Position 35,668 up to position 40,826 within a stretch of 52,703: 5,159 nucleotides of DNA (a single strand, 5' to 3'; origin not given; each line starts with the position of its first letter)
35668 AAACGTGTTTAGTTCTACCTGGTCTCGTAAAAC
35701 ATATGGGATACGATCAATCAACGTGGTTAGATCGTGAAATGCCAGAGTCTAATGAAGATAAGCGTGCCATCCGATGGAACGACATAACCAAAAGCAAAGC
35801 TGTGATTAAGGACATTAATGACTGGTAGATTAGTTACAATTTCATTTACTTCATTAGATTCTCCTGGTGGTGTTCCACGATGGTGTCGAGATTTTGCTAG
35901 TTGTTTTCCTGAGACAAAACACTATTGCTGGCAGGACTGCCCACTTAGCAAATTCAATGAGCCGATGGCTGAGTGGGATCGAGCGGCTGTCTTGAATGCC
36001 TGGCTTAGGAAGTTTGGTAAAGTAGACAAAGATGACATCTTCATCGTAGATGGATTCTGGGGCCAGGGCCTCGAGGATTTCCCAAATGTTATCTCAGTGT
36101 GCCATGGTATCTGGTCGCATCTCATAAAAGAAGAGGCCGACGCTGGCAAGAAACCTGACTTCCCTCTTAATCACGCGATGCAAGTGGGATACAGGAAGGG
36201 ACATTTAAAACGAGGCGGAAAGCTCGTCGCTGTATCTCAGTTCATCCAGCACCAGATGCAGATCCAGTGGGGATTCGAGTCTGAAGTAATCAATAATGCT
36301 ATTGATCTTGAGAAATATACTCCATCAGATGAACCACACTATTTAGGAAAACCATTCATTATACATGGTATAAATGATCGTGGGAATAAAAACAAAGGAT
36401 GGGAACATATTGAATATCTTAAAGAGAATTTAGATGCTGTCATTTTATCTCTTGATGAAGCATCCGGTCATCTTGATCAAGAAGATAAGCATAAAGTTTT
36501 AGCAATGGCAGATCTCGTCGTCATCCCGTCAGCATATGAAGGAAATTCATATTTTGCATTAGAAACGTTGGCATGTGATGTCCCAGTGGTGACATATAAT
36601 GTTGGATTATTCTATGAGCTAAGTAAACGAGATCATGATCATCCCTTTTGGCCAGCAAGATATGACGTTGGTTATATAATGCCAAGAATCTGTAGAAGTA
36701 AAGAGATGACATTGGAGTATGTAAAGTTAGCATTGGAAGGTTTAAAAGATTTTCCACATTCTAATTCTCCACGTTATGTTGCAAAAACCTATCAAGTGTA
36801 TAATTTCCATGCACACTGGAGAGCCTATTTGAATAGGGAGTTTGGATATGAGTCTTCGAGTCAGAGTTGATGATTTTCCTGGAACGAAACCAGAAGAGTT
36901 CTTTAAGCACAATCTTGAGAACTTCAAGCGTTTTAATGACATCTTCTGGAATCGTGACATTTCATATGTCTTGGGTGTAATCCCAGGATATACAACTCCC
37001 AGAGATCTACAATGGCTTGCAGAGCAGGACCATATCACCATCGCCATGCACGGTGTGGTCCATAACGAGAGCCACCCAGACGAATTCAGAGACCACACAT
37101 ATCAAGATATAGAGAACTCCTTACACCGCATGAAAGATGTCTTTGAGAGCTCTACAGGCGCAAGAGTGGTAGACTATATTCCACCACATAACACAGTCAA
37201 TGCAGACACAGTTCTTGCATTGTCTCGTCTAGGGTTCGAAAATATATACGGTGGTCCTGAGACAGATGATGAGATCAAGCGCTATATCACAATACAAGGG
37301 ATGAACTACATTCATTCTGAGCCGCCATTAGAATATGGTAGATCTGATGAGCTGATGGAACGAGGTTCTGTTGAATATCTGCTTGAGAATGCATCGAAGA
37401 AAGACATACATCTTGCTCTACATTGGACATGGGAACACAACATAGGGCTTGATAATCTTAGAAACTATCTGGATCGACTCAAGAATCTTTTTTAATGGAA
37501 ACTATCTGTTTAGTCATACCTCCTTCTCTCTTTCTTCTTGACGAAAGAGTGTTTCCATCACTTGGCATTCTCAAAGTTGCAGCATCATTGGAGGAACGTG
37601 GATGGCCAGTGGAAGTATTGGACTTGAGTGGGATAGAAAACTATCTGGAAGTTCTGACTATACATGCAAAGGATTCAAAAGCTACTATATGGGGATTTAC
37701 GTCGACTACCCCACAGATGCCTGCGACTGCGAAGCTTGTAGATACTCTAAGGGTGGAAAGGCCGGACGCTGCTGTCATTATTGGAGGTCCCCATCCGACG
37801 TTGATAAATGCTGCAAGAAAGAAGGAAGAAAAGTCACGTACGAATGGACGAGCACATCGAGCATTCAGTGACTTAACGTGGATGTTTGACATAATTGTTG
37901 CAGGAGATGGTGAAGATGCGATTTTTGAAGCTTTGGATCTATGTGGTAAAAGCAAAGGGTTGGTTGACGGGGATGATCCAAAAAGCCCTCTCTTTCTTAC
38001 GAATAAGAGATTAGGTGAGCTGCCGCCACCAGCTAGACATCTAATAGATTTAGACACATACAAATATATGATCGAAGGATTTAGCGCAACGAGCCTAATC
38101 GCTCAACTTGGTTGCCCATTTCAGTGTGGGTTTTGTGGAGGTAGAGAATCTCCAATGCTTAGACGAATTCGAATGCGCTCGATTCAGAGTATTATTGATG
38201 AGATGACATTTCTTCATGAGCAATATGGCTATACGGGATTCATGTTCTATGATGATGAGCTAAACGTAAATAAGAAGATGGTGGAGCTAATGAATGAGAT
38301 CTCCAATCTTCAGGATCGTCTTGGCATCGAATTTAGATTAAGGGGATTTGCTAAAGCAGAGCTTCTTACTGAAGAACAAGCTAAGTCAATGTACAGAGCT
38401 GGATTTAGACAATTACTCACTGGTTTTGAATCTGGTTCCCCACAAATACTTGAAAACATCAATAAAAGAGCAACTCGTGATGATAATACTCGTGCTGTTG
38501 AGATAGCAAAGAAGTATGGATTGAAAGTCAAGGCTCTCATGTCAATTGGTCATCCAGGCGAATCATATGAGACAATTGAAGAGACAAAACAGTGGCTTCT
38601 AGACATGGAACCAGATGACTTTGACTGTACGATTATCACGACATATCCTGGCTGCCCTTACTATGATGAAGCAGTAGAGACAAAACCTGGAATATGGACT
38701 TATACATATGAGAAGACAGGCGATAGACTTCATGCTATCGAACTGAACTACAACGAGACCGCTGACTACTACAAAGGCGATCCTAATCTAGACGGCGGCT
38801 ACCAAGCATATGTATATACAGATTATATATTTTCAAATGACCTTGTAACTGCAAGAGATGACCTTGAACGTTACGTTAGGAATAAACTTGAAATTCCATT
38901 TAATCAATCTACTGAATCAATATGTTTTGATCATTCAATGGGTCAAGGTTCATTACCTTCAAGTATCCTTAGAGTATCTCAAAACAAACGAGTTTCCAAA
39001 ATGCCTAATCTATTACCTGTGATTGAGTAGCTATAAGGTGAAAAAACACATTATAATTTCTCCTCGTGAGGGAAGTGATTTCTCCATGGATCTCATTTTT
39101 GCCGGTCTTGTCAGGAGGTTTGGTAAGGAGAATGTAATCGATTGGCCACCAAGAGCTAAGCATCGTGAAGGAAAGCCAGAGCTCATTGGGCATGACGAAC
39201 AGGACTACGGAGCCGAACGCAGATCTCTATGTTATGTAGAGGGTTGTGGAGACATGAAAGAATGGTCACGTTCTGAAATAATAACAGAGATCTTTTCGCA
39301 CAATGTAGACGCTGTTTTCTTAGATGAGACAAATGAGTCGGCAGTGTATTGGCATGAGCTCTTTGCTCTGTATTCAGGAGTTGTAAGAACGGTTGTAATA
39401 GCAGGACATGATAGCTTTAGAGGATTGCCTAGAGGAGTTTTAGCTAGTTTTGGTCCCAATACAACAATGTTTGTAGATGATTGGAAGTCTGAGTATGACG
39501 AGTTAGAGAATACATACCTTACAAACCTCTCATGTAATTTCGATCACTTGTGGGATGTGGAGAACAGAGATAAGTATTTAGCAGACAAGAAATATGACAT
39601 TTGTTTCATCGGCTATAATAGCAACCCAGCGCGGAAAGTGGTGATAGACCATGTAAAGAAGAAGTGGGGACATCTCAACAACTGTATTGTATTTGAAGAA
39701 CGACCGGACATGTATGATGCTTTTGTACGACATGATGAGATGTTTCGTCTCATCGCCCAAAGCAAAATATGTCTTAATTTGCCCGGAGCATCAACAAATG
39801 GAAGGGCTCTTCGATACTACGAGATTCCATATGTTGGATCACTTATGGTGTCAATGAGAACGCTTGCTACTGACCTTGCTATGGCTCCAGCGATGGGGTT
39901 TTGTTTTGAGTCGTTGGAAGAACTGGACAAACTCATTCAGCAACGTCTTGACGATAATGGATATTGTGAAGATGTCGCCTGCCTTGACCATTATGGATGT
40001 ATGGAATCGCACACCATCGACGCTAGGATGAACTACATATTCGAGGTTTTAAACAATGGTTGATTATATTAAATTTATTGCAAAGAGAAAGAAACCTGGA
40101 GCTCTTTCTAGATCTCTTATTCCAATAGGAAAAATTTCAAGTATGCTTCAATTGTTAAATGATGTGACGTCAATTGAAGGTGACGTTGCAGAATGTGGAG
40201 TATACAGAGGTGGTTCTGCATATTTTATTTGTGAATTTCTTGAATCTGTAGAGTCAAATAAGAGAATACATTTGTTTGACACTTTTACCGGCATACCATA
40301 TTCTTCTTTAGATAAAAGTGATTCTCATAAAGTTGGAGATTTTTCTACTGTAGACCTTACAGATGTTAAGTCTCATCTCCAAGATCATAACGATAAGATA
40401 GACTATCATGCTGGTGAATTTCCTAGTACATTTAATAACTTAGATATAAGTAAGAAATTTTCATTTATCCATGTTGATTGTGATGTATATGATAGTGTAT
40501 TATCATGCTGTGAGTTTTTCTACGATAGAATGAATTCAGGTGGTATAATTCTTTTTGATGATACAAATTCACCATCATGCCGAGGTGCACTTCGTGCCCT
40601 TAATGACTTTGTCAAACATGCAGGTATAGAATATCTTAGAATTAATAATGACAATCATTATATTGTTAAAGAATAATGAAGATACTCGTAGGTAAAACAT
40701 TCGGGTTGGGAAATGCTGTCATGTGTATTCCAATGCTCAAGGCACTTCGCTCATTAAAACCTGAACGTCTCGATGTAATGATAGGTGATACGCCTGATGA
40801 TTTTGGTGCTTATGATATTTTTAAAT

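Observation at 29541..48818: About 20-kb glycan-modification island including a phage-encoded ADP-heptose pathway, a B12-radical-SAM enzyme and GT9-methyltransferase fusion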

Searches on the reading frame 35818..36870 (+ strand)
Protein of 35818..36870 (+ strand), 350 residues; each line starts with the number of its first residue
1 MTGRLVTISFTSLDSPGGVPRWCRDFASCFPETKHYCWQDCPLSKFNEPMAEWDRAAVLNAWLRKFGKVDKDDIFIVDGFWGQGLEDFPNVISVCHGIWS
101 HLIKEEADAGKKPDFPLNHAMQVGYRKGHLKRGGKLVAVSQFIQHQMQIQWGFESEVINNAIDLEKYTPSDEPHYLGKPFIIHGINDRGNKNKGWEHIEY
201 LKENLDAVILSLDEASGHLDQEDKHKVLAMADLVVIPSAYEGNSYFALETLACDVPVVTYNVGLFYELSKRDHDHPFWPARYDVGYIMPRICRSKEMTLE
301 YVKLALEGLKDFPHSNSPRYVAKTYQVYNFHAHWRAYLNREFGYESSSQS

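Call 4: search_protein_families(library=pfam, proteins=[window:35818-36870:+], max_evalue=0.01)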
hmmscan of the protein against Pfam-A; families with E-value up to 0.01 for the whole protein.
window:35818-36870:+ (350 aa): 4 families
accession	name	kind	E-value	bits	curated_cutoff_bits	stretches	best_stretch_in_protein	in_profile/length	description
PF00534.26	Glycos_transf_1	-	1e-08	35.3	26.4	1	217-268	79-130/172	Glycosyl transferases group 1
PF13692.12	Glyco_trans_1_4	-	8.3e-08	33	27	1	217-268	65-114/142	Glycosyl transferases group 1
PF13439.12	Glyco_transf_4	-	0.00035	21.1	28.5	1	87-166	95-170/170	Glycosyltransferase Family 4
PF20706.3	GT4-conflict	-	0.0018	17.7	26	1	220-263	271-315/385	Family 4 Glycosyltransferase in conflict systems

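Call 7: search_protein_families(library=ncbifam, proteins=[window:35818-36870:+], max_evalue=0.01)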
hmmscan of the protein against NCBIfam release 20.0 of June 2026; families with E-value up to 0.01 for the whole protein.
window:35818-36870:+ (350 aa): 12 families
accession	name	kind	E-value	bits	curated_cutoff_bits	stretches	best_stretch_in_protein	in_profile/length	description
TIGR04047.1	MSMEG_0565_glyc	hypoth_equivalog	3e-09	36.4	259.85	1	216-269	262-315/373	MSMEG_0565 family glycosyltransferase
TIGR03999.1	thiol_BshA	equivalog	2.5e-08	33.2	273.7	1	221-273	263-315/375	N-acetyl-alpha-D-glucosaminyl L-malate synthase BshA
TIGR03088.1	stp2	hypoth_equivalog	9e-07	28.3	409.05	1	221-272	263-314/374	TIGR03088 family PEP-CTERM/XrtA system glycosyltransferase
NF047684.1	TeichurnBiosyTuaC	equivalog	2.3e-05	23.5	550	1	216-270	275-329/391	teichuronic acid biosynthesis protein TuaC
TIGR02149.1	glgA_Coryne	subfamily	4.2e-05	22.8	302.4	1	218-267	271-320/391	glycogen synthase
NF041876.1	EPS_EpsE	equivalog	0.00037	19.8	400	1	216-274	281-339/389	exopolysaccharide biosynthesis GT4 family glycosyltransferase EpsE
TIGR04157.1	glyco_rSAM_CFB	subfamily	0.00048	19.2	400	1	217-260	287-330/406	TIGR04157 family glycosyltransferase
NF050063.1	ProtGlycPglJ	equivalog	0.0017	17.7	500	0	201-260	233-295/363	N-acetylgalactosamine-N,N'-diacetylbacillosaminyl-diphospho-undecaprenol 4-alpha-N-acetylgalactosaminyltransferase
NF001902.0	PRK00654.2-1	equivalog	0.0026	16.4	845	1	195-287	348-434/492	glycogen synthase GlgA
NF046085.1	XrtY_assoc_Gly1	equivalog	0.0031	16.4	400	1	214-265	268-320/387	XrtY-associated glycosyltransferase XYAG1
NF038295.1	EPS_HpsP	equivalog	0.0043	16.1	550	1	202-260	258-317/388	hormogonium polysaccharide biosynthesis glycosyltransferase HpsP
TIGR03449.1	mycothiol_MshA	equivalog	0.0083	15.1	462.5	0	222-263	295-336/406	D-inositol-3-phosphate glycosyltransferase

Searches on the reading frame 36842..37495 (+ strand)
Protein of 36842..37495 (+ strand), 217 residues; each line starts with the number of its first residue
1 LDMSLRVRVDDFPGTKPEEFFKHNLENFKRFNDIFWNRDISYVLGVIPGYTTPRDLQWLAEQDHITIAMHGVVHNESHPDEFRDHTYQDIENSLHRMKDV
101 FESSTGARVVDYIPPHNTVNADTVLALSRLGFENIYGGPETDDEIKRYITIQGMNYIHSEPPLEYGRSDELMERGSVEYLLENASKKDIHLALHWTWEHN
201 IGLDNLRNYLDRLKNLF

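Call 4: search_protein_families(library=pfam, proteins=[window:36842-37495:+], max_evalue=0.01)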
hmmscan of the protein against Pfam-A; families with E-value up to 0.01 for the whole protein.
window:36842-37495:+ (217 aa): 2 families
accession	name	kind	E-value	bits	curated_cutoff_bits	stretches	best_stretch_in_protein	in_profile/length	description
PF10096.14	DUF2334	-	8.3e-08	32.5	26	1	7-159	4-169/203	Uncharacterized protein conserved in bacteria (DUF2334)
PF01522.26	Polysacc_deac_1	-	2.4e-05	24.7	23.1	1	53-134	48-123/124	Polysaccharide deacetylase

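Call 7: search_protein_families(library=ncbifam, proteins=[window:36842-37495:+], max_evalue=0.01)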
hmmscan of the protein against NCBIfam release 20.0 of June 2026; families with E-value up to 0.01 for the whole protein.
window:36842-37495:+ (217 aa): 0 families

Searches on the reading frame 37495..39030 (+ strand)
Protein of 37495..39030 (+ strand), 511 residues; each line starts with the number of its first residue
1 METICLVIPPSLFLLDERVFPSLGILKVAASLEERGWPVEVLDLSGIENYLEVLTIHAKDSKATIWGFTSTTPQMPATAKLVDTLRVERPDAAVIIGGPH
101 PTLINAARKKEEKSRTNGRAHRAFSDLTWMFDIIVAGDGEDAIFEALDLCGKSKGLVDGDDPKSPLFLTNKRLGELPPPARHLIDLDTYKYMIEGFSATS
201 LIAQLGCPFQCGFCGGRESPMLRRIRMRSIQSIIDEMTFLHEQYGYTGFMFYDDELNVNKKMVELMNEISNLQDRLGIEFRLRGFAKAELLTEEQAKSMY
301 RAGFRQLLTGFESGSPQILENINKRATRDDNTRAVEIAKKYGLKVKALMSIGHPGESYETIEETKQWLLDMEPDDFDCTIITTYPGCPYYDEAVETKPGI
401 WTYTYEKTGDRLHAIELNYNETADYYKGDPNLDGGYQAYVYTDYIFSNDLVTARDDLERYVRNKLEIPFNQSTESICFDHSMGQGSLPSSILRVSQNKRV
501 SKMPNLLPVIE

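Call 4: search_protein_families(library=pfam, proteins=[window:37495-39030:+], max_evalue=0.01)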
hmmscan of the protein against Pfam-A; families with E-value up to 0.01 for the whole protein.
window:37495-39030:+ (511 aa): 2 families
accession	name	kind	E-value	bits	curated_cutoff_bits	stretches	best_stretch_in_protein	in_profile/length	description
PF04055.27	Radical_SAM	-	3.6e-25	89.5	29.5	1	204-368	4-166/166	Radical SAM superfamily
PF02310.24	B12-binding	-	9.1e-12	45.3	32.1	1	20-106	12-96/121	B12 binding domain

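Call 7: search_protein_families(library=ncbifam, proteins=[window:37495-39030:+], max_evalue=0.01)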
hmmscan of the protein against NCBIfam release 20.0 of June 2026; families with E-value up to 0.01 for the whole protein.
window:37495-39030:+ (511 aa): 28 families (the best 25 are shown)
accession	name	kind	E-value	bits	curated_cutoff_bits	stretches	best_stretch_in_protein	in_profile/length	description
TIGR03471.1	HpnJ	equivalog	2.3e-31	109.2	577.6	1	72-395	78-389/472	hopanoid biosynthesis associated radical SAM protein HpnJ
TIGR04479.1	bcpD_PhpK_rSAM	subfamily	2.2e-29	102.2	600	1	20-381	70-419/504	PhpK family radical SAM P-methyltransferase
TIGR02026.1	BchE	equivalog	8.7e-29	100.7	481.35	1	182-396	178-390/497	magnesium-protoporphyrin IX monomethyl ester anaerobic oxidative cyclase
NF050148.1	rSAM_ApyD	equivalog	2.1e-25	89.2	750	2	195-369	196-364/645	RiPP biosynthesis radical SAM protein ApyD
TIGR04014.1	B12_SAM_MJ_0865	equivalog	5.1e-20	71.7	360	1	184-416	147-380/434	methyl-coenzyme M reductase glutamine C-methyltransferase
NF038361.1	rSAM_Sden_1168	equivalog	1.2e-18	67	575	1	155-403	232-481/560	Sden_1168 family B12-binding radical SAM P-methyltransferase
TIGR04385.1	B12_rSAM_cofa1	equivalog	1.5e-18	67.2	450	1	144-368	139-361/438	B12 lower ligand biosynthesis radical SAM protein BzaD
TIGR04367.1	HpnR_B12_rSAM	equivalog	4.8e-18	64.9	650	1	22-390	22-370/490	hopanoid C-3 methylase HpnR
TIGR04013.1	B12_SAM_MJ_1487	hypoth_equivalog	7.5e-18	64.5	251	1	50-366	32-328/382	TIGR04013 family B12-binding domain/radical SAM domain-containing protein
NF033070.1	rSAM_AprD4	equivalog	1e-17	64.2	500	1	173-393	170-390/456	AprD4 family radical SAM diol-dehydratase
TIGR03975.1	rSAM_ocin_1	subfamily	1e-17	63.9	281.85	1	210-368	277-427/606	RiPP maturation radical SAM C-methyltransferase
TIGR04072.2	rSAM_ladder_B12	equivalog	3.8e-16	58.7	360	1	158-372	142-350/443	lipid biosynthesis B12-binding/radical SAM protein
TIGR04428.1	B12_rSAM_trp_MT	equivalog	1.3e-07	30.4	500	1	186-372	205-399/558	tryptophan 2-C-methyltransferase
NF040542.1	rSAM_RCCLKC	equivalog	1.1e-06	28.1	450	1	203-372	185-351/423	arsinothricin biosynthesis radical SAM protein ArsL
TIGR01579.1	MiaB-like-C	equivalog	5.6e-06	25.9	357.05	1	189-368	131-315/416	tRNA (N(6)-L-threonylcarbamoyladenosine(37)-C(2))-methylthiotransferase MtaB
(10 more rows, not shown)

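Call 13: search_dna_similar(query=window:37495-39030:+, collection=phages, mode=protein, max_rows=20)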
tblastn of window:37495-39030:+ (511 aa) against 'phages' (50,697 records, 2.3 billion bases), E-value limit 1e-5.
Records with a match: 2; places in all: 2; records where one place covers at least 80% of the query: 0.
Best place of each record, by identity: <60% 2.
By first word of the organism name: Streptomyces 2.
By host as written in the record: Streptomyces flavovirens 2.
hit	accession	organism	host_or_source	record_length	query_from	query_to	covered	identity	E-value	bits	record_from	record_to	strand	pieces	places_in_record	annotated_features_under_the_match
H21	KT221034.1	Streptomyces phage SF3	Streptomyces flavovirens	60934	15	390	74%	24.3%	2e-14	83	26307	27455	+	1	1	hypothetical protein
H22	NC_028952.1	Streptomyces phage SF3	Streptomyces flavovirens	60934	15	390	74%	24.3%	2e-14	83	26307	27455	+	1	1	B12-binding domain-containing radical SAM protein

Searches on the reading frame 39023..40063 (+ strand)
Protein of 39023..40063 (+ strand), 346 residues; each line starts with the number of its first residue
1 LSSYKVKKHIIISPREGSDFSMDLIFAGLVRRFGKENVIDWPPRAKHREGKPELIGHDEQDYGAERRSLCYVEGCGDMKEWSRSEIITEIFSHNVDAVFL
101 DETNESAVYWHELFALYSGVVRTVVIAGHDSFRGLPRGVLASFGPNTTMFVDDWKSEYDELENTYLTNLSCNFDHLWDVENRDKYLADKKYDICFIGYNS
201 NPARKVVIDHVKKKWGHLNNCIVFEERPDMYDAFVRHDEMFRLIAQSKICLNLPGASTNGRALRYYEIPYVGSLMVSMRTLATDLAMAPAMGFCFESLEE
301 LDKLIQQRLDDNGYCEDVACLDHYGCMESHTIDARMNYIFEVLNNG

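Call 4: search_protein_families(library=pfam, proteins=[window:39023-40063:+], max_evalue=0.01)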
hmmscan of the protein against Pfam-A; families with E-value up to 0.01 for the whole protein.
window:39023-40063:+ (346 aa): 1 family
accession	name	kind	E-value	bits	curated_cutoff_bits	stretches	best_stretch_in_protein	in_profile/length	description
PF13524.12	Glyco_trans_1_2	-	1.1e-06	29.2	25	1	226-340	26-143/144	Glycosyl transferase-like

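Call 7: search_protein_families(library=ncbifam, proteins=[window:39023-40063:+], max_evalue=0.01)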
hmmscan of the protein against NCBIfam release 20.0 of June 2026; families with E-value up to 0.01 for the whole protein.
window:39023-40063:+ (346 aa): 0 families

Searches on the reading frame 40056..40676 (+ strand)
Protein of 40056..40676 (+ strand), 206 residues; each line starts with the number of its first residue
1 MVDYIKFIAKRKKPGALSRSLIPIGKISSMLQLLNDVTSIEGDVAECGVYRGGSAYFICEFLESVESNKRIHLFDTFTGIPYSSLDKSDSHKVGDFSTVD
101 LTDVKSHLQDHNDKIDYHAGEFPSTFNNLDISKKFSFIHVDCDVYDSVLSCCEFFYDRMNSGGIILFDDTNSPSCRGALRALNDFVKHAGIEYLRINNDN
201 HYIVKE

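Call 4: search_protein_families(library=pfam, proteins=[window:40056-40676:+], max_evalue=0.01)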
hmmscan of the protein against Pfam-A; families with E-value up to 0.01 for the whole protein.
window:40056-40676:+ (206 aa): 2 families
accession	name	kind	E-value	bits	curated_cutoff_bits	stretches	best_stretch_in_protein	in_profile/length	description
PF05711.17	TylF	-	1.1e-21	77.7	23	1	36-191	85-248/264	Macrocin-O-methyltransferase (TylF)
PF13578.12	Methyltransf_24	-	5e-13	50.3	26.3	1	46-170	2-105/105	Methyltransferase domain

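Call 7: search_protein_families(library=ncbifam, proteins=[window:40056-40676:+], max_evalue=0.01)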
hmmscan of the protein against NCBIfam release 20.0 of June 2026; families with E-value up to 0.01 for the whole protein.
window:40056-40676:+ (206 aa): 0 families
